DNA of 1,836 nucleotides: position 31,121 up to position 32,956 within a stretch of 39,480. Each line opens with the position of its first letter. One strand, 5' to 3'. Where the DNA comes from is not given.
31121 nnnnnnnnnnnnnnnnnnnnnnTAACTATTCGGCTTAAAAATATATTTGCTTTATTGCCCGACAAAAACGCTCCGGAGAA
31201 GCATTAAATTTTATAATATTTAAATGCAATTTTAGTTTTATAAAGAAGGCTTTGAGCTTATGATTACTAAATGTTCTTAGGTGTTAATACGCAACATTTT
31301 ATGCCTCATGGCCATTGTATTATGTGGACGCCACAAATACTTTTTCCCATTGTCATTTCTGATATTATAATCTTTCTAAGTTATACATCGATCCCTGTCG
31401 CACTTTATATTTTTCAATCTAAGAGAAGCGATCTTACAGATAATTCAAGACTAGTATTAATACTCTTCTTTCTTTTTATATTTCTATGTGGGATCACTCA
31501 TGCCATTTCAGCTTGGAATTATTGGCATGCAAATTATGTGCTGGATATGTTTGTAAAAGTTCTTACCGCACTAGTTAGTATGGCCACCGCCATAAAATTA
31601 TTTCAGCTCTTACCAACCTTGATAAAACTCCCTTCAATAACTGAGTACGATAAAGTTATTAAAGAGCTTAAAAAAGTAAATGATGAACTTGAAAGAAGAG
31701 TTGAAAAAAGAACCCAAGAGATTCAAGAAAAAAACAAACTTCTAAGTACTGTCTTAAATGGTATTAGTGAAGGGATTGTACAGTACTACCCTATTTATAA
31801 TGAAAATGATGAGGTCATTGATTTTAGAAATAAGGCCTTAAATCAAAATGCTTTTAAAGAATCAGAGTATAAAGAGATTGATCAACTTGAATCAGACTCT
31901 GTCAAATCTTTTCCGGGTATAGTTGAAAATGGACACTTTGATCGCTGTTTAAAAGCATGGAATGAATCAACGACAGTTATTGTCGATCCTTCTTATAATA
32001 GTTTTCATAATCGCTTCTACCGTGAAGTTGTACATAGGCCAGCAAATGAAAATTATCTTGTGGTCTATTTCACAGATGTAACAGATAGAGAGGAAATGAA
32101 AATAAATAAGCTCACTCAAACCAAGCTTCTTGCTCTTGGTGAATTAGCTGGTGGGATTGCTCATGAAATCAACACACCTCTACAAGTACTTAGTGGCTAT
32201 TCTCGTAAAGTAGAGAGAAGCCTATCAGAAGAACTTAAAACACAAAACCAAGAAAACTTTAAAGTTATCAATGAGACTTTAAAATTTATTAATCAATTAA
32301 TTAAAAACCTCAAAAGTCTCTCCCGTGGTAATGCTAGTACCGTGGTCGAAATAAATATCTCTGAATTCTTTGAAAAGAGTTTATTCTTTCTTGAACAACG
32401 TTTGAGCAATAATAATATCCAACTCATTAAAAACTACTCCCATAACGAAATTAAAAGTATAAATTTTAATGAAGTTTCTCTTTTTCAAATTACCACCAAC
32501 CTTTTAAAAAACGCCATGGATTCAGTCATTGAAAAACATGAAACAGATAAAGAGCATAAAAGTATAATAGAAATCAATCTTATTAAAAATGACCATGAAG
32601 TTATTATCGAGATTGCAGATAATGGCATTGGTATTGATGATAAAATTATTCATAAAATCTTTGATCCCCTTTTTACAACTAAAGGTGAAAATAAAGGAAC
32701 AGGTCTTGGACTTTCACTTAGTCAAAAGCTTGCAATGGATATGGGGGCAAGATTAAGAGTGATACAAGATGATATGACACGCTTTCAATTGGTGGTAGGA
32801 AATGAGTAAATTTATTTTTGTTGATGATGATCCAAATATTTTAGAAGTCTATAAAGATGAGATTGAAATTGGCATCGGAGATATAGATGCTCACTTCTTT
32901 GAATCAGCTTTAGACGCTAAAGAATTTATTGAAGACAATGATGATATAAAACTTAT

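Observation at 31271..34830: Histidine kinase with a plant-ethylene-receptor-type copper/ethylene-binding domain, in an operon with a secreted papain-like peptidase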

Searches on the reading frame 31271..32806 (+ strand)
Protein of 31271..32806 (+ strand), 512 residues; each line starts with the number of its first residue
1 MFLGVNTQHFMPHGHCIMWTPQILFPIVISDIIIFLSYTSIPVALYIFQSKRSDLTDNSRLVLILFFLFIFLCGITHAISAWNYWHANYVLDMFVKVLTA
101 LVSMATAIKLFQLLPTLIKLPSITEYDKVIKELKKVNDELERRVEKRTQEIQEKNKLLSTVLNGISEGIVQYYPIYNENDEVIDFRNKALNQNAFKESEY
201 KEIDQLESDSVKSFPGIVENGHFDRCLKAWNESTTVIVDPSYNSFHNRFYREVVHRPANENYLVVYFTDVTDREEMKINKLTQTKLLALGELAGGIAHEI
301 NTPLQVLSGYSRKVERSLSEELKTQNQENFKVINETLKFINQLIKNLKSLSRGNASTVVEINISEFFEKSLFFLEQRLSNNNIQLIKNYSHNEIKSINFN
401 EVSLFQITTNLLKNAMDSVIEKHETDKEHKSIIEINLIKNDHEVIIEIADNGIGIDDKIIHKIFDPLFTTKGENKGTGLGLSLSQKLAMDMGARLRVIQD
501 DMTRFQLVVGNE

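Call 3: search_protein_families(library=pfam, proteins=[window:31271-32806:+], max_evalue=0.1)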
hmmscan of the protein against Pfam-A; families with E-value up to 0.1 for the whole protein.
window:31271-32806:+ (512 aa): 8 families
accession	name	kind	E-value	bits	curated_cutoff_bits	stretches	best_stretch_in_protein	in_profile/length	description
PF25487.1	ETR1_N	-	1.9e-28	99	27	1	28-120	7-97/97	Ethylene receptor 1-like, N-terminal domain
PF02518.31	HATPase_c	-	5.2e-18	65.9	26.4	1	401-507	3-105/111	Histidine kinase-, DNA gyrase B-, and HSP90-like ATPase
PF00512.31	HisKA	-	3.1e-09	37.2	26.9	1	289-354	2-64/66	His Kinase A (phospho-acceptor) domain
PF13589.12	HATPase_c_3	-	0.026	15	25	1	404-465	3-55/137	Histidine kinase-, DNA gyrase B-, and HSP90-like ATPase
PF00015.26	MCPsignal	-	0.028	14.7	34.6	0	295-363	97-163/172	Methyl-accepting chemotaxis protein (MCP) signalling domain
PF06103.16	DUF948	-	0.035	14.7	37.2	0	102-167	6-65/89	Bacterial protein of unknown function (DUF948)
PF05130.17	FlgN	-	0.037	14.9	30.5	0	317-352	99-134/147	FlgN protein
PF13581.12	HATPase_c_2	-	0.04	14.4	27.4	1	423-491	46-112/127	Histidine kinase-like ATPase domain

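Call 4: search_protein_families(library=ncbifam, proteins=[window:31271-32806:+], max_evalue=0.1)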
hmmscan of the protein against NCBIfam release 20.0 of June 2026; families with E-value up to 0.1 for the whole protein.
window:31271-32806:+ (512 aa): 72 families (the best 25 are shown)
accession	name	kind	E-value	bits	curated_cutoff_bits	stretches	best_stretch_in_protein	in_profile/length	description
NF008468.0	PRK11360.1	equivalog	2.7e-42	145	646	1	264-488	371-583/616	two-component system sensor histidine kinase AtoS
NF052574.1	HisKinEspCMyxo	equivalog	3e-33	115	1200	1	147-497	275-621/785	serine histidine kinase EspC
NF047466.1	hybrid_RR_LvrB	exception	7.6e-32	110.9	500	1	281-508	143-373/377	hybrid histidine kinase/response regulator LvrB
NF007688.0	PRK10364.1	equivalog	1.1e-27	96.9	479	1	275-498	226-436/460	two-component system sensor histidine kinase ZraS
NF010076.0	PRK13557.1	subfamily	4e-26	91.5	631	1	260-497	134-378/540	histidine kinase famiy protein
NF052573.1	HisKinEspAMyxo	equivalog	2.5e-25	88.7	1400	1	265-497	360-595/755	serine histidine kinase EspA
NF046020.1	HisKinCckABruc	equivalog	7.2e-25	87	1000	1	242-483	430-677/868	cell cycle histidine kinase CckA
NF046026.1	HisKinCckACaul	equivalog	2.2e-24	85.5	1000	1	259-482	272-501/678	cell cycle histidine kinase CckA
NF046044.1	PnpS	equivalog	4.5e-24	85.2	400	1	125-497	24-375/390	two-component system histidine kinase PnpS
NF010411.0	PRK13837.1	equivalog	3.3e-23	81.6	647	1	285-497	446-659/828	two-component system VirA-like sensor kinase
NF038348.1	T2SS_HK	subfamily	4.2e-23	81.6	450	2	340-495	411-555/574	histidine kinase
NF047497.1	HK_LIC_12097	equivalog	1.5e-21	76.6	500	1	149-507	4-362/367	LIC_12097 family sensor histidine kinase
NF047794.1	HisKinPtgB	equivalog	3.2e-21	75.3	1000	1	280-506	432-647/656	two-component system sensor histidine kinase PgtB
TIGR02956.1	TMAO_torS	equivalog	9.1e-20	70.4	676.5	2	296-497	471-666/967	TMAO reductase system sensor histidine kinase/response regulator TorS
NF053867.1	SprKinKinDBac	equivalog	2.9e-19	68.9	775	1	283-488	280-472/500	sporulation kinase KinD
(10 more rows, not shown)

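Call 6: search_solved_structures(query=window:31271-32806:+, max_evalue=0.001)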
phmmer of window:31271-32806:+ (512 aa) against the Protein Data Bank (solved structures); distinct sequences matched with E-value up to 0.001: 39.
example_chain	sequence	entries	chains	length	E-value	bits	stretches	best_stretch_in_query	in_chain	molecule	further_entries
8vc9_A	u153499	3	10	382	3.3e-25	92.3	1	273-500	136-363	Leptospira virulence regulator B (LvrB) | histidine kinase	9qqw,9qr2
8a3u_A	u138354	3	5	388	2.6e-16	62.9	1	252-495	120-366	Putative Sensory box protein,Sensor protein FixL | Putative Sensory box protein,Putative Sensory box protein,Sensor protein FixL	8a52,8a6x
8a7f_A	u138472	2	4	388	2.6e-16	62.9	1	252-495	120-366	Putative Sensory box protein,Sensor protein FixL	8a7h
4gcz_A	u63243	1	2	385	3e-16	62.8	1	259-495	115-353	Blue-light photoreceptor, Sensor protein fixL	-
3a0r_A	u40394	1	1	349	1.3e-15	60.6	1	263-490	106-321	Sensor protein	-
9p6i_A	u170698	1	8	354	1.8e-14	56.9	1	264-500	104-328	histidine kinase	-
9qjg_A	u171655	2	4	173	2.2e-14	56.6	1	363-500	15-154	histidine kinase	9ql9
9jfj_A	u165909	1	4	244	3.5e-14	55.9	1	281-499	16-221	Sensor histidine kinase ZraS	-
5idj_A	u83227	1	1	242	1.1e-13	54.3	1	284-483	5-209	Histidine kinase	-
4jas_A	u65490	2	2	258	8.7e-13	51.3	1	290-497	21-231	Histidine kinase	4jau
5uht_A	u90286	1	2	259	1.3e-11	47.5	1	290-497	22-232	Sensor histidine kinase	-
2c2a_A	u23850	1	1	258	1.3e-11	47.4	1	290-497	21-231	SENSOR HISTIDINE KINASE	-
3dge_A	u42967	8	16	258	1.3e-11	47.4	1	290-497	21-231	Sensor protein | Histidine kinase | Sensor histidine kinase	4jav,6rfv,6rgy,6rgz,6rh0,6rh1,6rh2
6azr_A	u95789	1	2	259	5.8e-11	45.3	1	290-497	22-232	Sensor histidine kinase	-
6rh7_A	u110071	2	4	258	2.8e-10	43.1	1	290-497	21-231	Sensor histidine kinase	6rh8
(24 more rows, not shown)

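Call 38: find_related_loci(query=window:31271-32806:+, collection=metagenome_contigs, flank=6000)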
Query window:31271-32806:+ (512 aa) in metagenome_contigs; peptide patterns used: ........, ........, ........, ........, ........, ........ (x = any residue, [..] = any of these).
179 stretches matched a pattern; 9 encode a relative of the query (tblastn E <= 1e-3); 9 distinct loci.
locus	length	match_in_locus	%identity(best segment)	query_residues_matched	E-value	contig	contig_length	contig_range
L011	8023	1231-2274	43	5-499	2e-30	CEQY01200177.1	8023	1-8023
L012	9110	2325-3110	25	253-497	2e-9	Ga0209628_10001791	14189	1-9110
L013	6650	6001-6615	29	274-487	3e-9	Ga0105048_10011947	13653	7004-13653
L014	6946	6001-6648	21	296-511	1e-7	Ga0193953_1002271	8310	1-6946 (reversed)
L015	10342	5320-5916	27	296-487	1e-7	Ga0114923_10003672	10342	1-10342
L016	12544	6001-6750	23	243-497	2e-6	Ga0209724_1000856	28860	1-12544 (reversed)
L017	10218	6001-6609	24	296-495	2e-6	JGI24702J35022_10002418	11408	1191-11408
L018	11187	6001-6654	23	279-487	3e-5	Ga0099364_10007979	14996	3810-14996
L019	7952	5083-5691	23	296-495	4e-5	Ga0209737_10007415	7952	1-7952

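Call 45: search_protein_families(library=pfam, alignment_id=A4, max_evalue=0.001)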
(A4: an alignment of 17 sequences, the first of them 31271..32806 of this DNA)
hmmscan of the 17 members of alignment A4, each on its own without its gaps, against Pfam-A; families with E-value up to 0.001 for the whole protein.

A. member 1, window:31271-32806:+ (512 aa): 3 families
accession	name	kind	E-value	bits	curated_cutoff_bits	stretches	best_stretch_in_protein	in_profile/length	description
PF25487.1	ETR1_N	-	1.9e-28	99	27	1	28-120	7-97/97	Ethylene receptor 1-like, N-terminal domain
PF02518.31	HATPase_c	-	5.2e-18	65.9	26.4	1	401-507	3-105/111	Histidine kinase-, DNA gyrase B-, and HSP90-like ATPase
PF00512.31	HisKA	-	3.1e-09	37.2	26.9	1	289-354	2-64/66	His Kinase A (phospho-acceptor) domain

B. families by the number of members that match (of 17 scanned): 16 families
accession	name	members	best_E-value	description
PF25487.1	ETR1_N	17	5.2e-44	Ethylene receptor 1-like, N-terminal domain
PF02518.31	HATPase_c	17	2.9e-32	Histidine kinase-, DNA gyrase B-, and HSP90-like ATPase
PF00512.31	HisKA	16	6.1e-21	His Kinase A (phospho-acceptor) domain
PF08448.16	PAS_4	14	7.9e-21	PAS fold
PF00989.32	PAS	13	1.4e-20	PAS fold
PF13426.13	PAS_9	13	1.1e-19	PAS domain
PF08447.18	PAS_3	11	2.5e-20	PAS fold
PF13188.13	PAS_8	8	6.7e-10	PAS domain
PF13581.12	HATPase_c_2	5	1.7e-07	Histidine kinase-like ATPase domain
PF06785.16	UPF0242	3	3.3e-08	Uncharacterised protein family (UPF0242) N-terminus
PF12860.13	PAS_7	2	1.4e-06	PAS fold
PF24820.1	Diguanyl_cycl_sensor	2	1.3e-05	Diguanylate cyclase-like sensor domain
PF07568.18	HisKA_2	1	4.1e-30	Histidine kinase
PF07536.20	HWE_HK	1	3.5e-06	HWE histidine kinase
PF14501.12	HATPase_c_5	1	0.00035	GHKL domain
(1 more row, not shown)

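Call 57: predict_structure(alignment_id=A4)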
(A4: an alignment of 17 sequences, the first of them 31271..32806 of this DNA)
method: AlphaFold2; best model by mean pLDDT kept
length: 512 residues; sequences in the alignment: 17
mean_pLDDT: 74.5   pTM: 0.44
mean pLDDT of the five models: 74.5, 73.9, 73.0, 72.6, 70.3
residues with pLDDT >= 90: 51; 70-90: 302; 50-70: 127; < 50: 32
segments of 3 or more residues with pLDDT < 50: 1-15, 206-216, 472-476
pLDDT, mean of each block of 10 residues (from residue 1): 38 49 72 80 80 79 84 82 72 74 77 73 67 86 89 82 77 81 73 66 51 48 78 80 57 81 82 73 57 58 71 72 66 68 61 66 86 80 87 80 85 90 90 93 92 85 70 54 82 88 92 65
secondary structure, 60 per line:
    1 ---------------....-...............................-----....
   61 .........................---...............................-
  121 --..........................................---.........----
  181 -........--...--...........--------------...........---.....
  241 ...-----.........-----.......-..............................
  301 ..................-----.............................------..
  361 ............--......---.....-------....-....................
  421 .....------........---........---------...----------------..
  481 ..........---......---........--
elements in order: H16-19 H21-51 H57-85 H89-119 H123-164 E168-176 E182-189 H197-207 H222-232 E236-243 E249-257 E263-269 H271-318 H324-352 E359-362 H363-372 H375-380 E384-388 E396-399 H401-425 E432-439 E443-450 H479-490 E494-499 E503-510

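Call 63: fold_search(model_id=the predicted structure, library=pdb)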
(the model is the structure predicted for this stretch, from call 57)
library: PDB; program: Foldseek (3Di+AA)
matches with E <= 10: 607; with E <= 0.001: 319
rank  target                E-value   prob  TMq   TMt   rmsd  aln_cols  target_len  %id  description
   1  8a6x_B                4.0e-20  1.00  0.29  0.40  21.8       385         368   20  Crystal structure of a chimeric LOV-Histidine kinase SB2F1 (asymmetrical variant, trigonal form with long c axis) (released 2024-01-10)
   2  8a7f_A                1.2e-19  1.00  0.29  0.41  21.6       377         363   21  Crystal structure of a chimeric LOV-Histidine kinase SB2F1-I66R mutant (asymmetrical variant, trigonal form with long  (released 2024-01-10)
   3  8a7h_A                2.1e-19  1.00  0.29  0.40  22.6       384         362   20  Crystal structure of a chimeric LOV-Histidine kinase SB2F1-I66R mutant (light state; asymmetrical variant, trigonal fo (released 2024-01-10)
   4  8a7f_B                3.4e-19  1.00  0.29  0.40  21.4       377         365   20  Crystal structure of a chimeric LOV-Histidine kinase SB2F1-I66R mutant (asymmetrical variant, trigonal form with long  (released 2024-01-10)
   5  4gcz_A                8.4e-19  1.00  0.35  0.46  10.0       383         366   20  Structure of a blue-light photoreceptor (released 2013-06-19)
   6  8a52_A                8.9e-19  1.00  0.28  0.39  22.5       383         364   20  Crystal structure of a chimeric LOV-Histidine kinase SB2F1 (asymmetrical variant, trigonal form with long c-axis) (released 2023-12-27)
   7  8a3u                  1.3e-18  1.00  0.29  0.40  22.1       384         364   20  Crystal structure of a chimeric LOV-Histidine kinase SB2F1 (symmetrical variant, trigonal form with short c-axis) (released 2023-12-20)
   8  4gcz_B                8.5e-17  1.00  0.28  0.36  15.8       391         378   19  Structure of a blue-light photoreceptor (released 2013-06-19)
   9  9a5d_A                2.2e-16  1.00  0.31  0.27  20.7       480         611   14  Integrative model of WALK-YYCH by crosslinking MS and deep learning (released 2024-09-18)
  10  9jfj_A                7.4e-15  1.00  0.30  0.62   9.1       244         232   24  Crystal structure of the cytoplasmic domain of ZraS in ADP-bound form (released 2025-03-26)
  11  4i5s_B                1.0e-14  1.00  0.31  0.39  18.1       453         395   17  Structure and function of sensor histidine kinase (released 2013-03-27)
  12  9jfj_C                2.8e-14  1.00  0.32  0.65   8.9       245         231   24  Crystal structure of the cytoplasmic domain of ZraS in ADP-bound form (released 2025-03-26)
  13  9qq6_A                6.4e-14  1.00  0.28  0.29  20.0       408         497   17  Structure of the Azotobacter vinelandii NifL-NifA complex (released 2025-06-18)
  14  8vc9_A                8.3e-14  1.00  0.29  0.39  19.5       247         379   30  Hybrid response regulator LvrB from Leptospira / phosphorylated REC form (released 2024-12-18)
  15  8vc9_F                1.1e-13  1.00  0.29  0.39  19.8       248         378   30  Hybrid response regulator LvrB from Leptospira / phosphorylated REC form (released 2024-12-18)
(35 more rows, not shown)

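Call 69: find_encoding_contigs(protein=window:31271-32806:+, flank=2500, max_places=4)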
Protein window:31271-32806:+ (512 aa): 14 contigs read that carry it; 4 places shown.
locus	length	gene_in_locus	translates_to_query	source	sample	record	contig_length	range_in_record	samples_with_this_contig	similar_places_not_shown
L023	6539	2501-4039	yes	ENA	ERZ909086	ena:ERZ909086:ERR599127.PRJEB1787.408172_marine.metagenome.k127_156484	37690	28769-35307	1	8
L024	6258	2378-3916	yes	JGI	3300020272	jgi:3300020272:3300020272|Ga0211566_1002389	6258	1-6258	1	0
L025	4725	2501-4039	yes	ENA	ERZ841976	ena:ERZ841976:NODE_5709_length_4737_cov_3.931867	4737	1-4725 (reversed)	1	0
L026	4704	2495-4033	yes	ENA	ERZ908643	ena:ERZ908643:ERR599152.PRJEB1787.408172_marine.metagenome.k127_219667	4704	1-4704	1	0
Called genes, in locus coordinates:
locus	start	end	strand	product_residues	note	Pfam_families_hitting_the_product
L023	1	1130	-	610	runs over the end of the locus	PF26549:Tricorn_N (faint), PF26550:Tricorn_2nd (weak), PF13415:Beta-prop_FBX42, PF13964:Beta-prop_Calicin, PF24681:Kelch_KLHDC2_KLHL20_DRC7, PF24981:Beta-prop_ATRN-LZTR1, PF01344:Kelch_1 (weak), PF24981:Beta-prop_ATRN-LZTR1 (weak), +4 more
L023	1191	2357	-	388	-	-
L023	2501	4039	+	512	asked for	PF25487:ETR1_N, PF00512:HisKA, PF02518:HATPase_c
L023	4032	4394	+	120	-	PF00072:Response_reg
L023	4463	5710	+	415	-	-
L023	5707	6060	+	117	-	-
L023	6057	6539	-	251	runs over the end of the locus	-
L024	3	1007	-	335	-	?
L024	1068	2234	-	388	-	-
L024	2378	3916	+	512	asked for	PF25487:ETR1_N, PF00512:HisKA, PF02518:HATPase_c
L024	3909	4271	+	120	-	PF00072:Response_reg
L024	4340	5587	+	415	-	-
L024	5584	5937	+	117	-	-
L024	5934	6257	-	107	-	?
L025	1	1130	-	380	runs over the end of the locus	?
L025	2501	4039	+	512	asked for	PF25487:ETR1_N, PF00512:HisKA, PF02518:HATPase_c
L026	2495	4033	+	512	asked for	PF25487:ETR1_N, PF00512:HisKA, PF02518:HATPase_c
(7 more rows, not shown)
